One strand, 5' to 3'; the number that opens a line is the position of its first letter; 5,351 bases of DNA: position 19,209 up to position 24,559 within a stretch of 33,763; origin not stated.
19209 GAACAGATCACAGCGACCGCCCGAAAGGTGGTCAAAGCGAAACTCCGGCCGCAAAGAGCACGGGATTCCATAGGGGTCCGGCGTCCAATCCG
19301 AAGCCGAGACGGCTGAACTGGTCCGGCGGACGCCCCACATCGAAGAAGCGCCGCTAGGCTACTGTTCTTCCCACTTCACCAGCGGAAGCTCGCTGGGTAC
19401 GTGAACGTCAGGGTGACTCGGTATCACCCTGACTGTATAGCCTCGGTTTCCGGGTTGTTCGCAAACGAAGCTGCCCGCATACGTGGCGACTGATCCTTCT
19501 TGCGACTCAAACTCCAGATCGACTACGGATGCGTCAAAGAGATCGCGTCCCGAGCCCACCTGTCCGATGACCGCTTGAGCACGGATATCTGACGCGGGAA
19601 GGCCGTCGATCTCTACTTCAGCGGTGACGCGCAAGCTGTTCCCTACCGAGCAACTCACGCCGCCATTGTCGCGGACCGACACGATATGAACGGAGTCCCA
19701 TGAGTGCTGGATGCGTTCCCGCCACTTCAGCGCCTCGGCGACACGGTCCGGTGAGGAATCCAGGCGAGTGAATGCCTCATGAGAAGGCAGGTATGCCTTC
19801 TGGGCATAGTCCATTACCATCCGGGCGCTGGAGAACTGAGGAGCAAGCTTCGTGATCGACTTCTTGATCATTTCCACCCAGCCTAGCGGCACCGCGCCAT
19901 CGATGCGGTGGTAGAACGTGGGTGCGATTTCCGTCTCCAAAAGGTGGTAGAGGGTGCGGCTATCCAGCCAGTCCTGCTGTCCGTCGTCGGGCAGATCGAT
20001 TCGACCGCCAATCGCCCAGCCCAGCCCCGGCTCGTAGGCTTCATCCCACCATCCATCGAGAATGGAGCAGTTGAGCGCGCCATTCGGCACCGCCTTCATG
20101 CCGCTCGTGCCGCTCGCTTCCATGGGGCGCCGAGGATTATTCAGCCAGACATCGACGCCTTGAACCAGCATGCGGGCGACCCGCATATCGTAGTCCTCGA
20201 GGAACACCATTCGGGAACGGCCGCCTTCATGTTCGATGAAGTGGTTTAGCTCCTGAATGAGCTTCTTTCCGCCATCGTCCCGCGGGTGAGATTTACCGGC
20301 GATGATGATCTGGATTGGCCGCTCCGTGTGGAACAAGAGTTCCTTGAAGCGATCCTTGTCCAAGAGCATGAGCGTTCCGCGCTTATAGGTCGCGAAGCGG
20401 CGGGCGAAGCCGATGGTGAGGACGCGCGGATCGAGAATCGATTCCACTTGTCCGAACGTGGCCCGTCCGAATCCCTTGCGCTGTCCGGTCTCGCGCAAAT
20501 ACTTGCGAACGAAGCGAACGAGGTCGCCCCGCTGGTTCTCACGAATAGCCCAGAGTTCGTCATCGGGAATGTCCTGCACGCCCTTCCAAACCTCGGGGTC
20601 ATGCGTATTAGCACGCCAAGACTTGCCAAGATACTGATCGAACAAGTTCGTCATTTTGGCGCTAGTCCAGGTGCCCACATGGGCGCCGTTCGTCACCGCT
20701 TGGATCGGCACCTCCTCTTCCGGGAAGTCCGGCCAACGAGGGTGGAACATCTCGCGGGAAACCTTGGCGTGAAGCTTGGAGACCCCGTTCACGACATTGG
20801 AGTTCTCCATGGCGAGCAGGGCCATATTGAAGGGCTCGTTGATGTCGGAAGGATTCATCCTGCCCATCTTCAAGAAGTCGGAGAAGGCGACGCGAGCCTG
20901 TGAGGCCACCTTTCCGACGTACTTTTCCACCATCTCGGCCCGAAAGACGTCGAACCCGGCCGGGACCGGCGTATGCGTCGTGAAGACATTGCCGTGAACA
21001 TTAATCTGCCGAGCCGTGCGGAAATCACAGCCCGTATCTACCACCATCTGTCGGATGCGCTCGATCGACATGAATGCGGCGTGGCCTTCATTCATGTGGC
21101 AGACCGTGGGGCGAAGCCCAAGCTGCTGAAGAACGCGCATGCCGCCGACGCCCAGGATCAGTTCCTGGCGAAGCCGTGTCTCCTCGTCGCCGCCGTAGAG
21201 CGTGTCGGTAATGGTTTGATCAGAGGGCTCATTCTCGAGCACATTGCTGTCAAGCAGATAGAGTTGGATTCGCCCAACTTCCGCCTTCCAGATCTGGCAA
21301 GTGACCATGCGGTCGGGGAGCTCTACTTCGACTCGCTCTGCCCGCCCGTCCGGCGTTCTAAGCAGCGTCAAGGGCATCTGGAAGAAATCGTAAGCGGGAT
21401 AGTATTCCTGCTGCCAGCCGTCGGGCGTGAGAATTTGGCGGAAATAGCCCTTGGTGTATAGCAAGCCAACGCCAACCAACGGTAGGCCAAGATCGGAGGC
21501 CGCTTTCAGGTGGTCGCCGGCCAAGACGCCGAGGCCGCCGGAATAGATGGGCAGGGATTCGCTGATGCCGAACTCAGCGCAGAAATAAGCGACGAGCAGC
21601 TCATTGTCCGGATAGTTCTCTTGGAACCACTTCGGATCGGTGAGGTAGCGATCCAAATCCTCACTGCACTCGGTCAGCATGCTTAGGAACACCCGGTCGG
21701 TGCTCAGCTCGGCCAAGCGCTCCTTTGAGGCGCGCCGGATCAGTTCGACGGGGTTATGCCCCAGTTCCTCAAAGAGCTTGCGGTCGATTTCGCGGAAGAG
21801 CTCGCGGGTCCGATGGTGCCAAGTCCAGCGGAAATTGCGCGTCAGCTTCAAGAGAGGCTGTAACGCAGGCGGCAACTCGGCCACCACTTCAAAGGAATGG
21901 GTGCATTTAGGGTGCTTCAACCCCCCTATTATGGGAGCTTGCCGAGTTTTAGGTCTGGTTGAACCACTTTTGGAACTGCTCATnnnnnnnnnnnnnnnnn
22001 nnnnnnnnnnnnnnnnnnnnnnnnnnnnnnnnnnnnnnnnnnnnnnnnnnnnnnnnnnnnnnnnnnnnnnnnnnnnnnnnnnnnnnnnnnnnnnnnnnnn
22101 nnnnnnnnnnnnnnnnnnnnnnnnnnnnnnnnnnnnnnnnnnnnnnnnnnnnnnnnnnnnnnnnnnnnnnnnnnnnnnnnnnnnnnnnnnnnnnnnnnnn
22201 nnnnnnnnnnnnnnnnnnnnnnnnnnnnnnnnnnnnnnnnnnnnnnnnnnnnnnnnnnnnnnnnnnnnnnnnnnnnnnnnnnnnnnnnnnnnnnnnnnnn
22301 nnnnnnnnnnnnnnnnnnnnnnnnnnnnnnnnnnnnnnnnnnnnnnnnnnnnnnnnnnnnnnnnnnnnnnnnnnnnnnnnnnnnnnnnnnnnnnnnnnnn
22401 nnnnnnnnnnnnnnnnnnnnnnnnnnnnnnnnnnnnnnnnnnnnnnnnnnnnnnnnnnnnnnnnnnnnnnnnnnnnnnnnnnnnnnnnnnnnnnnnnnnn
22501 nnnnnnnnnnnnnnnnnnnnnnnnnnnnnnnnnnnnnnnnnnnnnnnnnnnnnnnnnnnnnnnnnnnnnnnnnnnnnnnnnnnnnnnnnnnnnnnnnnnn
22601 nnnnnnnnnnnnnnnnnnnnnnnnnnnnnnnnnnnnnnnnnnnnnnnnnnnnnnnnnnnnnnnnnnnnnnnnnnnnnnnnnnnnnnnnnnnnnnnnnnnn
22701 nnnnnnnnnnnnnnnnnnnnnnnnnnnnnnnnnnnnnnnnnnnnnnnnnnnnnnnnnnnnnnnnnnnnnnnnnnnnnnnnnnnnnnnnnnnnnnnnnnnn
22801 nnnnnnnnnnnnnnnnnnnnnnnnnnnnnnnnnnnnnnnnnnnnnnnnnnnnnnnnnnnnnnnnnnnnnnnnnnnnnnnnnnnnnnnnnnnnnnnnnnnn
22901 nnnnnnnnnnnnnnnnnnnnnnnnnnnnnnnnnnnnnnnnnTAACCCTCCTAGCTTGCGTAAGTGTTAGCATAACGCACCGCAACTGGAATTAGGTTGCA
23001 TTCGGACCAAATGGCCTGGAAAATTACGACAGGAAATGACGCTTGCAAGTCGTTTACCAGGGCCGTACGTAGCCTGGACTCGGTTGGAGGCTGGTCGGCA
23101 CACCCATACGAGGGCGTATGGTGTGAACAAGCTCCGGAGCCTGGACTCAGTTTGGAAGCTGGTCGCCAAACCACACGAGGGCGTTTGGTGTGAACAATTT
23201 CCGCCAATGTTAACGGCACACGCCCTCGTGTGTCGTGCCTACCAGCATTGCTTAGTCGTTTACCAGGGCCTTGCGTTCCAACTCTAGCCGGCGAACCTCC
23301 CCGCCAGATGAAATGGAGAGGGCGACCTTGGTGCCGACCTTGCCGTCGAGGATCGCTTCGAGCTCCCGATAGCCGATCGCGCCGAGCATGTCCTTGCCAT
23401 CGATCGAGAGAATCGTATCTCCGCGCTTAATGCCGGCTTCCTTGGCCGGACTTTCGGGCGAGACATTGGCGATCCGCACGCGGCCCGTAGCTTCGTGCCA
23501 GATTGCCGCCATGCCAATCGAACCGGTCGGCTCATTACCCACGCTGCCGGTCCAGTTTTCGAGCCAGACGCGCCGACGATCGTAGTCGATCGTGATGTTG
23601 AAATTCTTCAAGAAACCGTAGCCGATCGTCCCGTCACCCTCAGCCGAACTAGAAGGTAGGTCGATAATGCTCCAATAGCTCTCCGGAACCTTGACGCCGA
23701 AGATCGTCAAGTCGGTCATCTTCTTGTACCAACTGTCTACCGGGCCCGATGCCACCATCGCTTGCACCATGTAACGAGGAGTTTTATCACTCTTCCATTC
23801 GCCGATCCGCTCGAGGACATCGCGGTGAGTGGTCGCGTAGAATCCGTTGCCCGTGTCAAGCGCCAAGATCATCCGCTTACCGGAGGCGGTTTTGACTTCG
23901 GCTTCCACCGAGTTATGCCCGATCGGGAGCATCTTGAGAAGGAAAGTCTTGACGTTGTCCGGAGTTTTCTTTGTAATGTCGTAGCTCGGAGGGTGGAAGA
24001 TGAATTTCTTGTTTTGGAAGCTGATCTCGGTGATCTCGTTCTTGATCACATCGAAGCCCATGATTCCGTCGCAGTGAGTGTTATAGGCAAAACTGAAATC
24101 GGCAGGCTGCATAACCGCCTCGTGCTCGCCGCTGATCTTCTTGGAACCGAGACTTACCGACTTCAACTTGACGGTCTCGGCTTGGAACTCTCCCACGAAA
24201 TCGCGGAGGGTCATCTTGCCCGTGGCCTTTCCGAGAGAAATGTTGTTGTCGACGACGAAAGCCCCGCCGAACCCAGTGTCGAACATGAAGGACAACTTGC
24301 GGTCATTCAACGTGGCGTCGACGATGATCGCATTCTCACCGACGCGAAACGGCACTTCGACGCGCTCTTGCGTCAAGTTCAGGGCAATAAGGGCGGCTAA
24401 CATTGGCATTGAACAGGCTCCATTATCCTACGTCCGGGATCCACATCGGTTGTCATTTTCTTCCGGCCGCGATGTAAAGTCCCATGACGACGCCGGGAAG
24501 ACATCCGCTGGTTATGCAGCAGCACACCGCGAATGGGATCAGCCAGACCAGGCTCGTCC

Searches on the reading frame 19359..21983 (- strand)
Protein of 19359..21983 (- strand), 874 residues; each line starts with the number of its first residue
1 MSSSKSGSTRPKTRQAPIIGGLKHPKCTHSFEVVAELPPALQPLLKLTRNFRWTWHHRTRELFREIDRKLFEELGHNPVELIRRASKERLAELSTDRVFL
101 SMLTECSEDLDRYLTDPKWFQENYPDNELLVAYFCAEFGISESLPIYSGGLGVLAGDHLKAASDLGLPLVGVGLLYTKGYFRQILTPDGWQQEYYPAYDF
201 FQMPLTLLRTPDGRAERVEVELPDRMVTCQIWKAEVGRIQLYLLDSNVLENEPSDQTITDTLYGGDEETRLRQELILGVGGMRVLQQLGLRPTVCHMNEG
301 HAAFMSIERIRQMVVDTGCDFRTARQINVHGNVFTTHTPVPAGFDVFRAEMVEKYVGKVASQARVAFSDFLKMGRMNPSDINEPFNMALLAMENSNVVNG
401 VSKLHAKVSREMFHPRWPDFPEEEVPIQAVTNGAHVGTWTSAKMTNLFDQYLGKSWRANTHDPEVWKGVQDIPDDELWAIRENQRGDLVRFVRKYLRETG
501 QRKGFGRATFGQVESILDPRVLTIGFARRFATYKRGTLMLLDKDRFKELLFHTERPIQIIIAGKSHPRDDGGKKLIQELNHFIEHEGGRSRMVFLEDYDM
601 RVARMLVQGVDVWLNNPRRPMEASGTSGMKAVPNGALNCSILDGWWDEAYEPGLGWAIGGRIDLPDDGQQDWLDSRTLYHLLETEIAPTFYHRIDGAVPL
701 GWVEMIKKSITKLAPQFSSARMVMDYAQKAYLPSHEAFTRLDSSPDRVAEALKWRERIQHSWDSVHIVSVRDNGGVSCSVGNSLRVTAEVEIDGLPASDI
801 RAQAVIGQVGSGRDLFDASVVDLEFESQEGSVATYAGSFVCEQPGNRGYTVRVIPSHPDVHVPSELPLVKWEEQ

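Call 64: search_protein_families(library=pfam, proteins=[window:19359-21983:-], max_evalue=0.00001)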
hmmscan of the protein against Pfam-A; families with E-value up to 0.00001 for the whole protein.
window:19359-21983:- (874 aa): 2 families
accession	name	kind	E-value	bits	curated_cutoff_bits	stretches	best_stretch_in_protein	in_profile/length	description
PF11897.13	DUF3417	-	1.4e-34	119.2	25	1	37-144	1-109/109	Protein of unknown function (DUF3417)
PF00343.26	Phosphorylase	-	6.5e-31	107.8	27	1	292-644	217-579/713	Carbohydrate phosphorylase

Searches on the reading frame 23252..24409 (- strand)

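Call 65: search_protein_families(library=pfam, proteins=[window:23252-24409:-], max_evalue=0.00001)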
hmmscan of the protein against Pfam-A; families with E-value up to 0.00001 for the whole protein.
window:23252-24409:- (385 aa): 4 families
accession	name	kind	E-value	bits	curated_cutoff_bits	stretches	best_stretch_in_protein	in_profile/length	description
PF17820.7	PDZ_6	-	5.5e-10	39.3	27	1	313-365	2-51/54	PDZ domain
PF13180.12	PDZ_2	-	3.8e-09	37.1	27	1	307-377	10-78/80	PDZ domain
PF00595.29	PDZ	-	3.7e-07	30.9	23.2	1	309-366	25-80/81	PDZ domain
PF13650.11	Asp_protease_2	-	2.1e-06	28.8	24.3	0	30-120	1-89/90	Aspartyl protease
